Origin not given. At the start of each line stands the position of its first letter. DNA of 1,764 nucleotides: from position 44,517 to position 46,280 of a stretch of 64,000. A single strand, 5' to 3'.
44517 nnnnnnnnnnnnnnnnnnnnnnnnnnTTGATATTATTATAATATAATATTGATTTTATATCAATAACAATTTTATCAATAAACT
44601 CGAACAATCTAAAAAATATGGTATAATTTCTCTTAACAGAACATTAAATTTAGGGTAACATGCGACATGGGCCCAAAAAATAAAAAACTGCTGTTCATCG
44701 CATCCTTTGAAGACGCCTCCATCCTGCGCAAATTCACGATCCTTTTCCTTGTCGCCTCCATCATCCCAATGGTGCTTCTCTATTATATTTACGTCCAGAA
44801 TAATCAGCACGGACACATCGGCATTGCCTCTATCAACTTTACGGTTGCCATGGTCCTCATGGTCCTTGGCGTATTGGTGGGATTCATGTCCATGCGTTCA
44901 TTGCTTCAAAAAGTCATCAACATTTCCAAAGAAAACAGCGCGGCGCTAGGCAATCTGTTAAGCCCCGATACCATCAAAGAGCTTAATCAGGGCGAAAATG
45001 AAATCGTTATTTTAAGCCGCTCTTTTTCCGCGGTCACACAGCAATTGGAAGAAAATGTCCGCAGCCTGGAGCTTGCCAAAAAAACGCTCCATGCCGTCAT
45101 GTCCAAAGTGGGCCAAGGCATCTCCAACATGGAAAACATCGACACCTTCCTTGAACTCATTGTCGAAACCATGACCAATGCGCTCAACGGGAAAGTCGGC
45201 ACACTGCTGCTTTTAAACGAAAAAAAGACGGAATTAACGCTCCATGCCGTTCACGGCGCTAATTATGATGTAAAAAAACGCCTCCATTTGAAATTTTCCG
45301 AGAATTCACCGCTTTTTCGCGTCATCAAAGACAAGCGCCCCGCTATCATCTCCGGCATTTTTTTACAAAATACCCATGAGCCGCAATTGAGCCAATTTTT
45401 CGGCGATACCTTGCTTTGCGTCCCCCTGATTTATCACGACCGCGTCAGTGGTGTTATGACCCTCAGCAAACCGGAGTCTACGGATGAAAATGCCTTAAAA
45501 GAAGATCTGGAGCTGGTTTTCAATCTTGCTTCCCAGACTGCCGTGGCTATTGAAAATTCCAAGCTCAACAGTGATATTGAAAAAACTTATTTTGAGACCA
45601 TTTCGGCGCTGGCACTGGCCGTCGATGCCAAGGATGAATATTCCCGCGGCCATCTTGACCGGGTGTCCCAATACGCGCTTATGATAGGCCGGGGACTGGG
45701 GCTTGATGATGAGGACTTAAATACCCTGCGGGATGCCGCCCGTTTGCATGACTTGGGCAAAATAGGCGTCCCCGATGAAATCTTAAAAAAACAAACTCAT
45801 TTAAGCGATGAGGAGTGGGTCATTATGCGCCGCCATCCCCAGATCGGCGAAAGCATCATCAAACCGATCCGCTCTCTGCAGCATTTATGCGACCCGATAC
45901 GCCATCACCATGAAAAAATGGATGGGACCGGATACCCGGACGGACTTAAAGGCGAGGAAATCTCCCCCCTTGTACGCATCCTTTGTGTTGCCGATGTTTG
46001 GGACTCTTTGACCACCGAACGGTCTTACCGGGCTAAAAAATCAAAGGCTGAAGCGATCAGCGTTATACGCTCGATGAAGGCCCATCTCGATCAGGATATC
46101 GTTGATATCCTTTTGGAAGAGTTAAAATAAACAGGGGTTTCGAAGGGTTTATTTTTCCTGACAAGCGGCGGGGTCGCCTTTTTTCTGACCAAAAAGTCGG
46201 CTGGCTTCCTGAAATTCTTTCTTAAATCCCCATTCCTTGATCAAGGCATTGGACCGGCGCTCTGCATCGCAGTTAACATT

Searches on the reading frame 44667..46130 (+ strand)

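Call 84: search_protein_families(library=pfam, proteins=[window:44667-46130:+], max_evalue=0.00001)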
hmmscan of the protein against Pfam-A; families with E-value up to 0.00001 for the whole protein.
window:44667-46130:+ (487 aa): 5 families
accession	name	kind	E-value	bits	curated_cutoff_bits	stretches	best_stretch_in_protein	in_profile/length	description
PF13487.12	HD_5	-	9.4e-39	133.3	27.2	1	318-477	6-169/170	HD domain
PF01966.28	HD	-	5.8e-20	72.2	22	1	329-445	4-113/116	HD domain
PF13185.12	GAF_2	-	4e-12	46.9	28.6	1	157-296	3-136/136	GAF domain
PF13492.12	GAF_3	-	1.5e-10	42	27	1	158-297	2-129/129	GAF domain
PF01590.32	GAF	-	3.1e-09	37.9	22.4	1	158-295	2-133/133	GAF domain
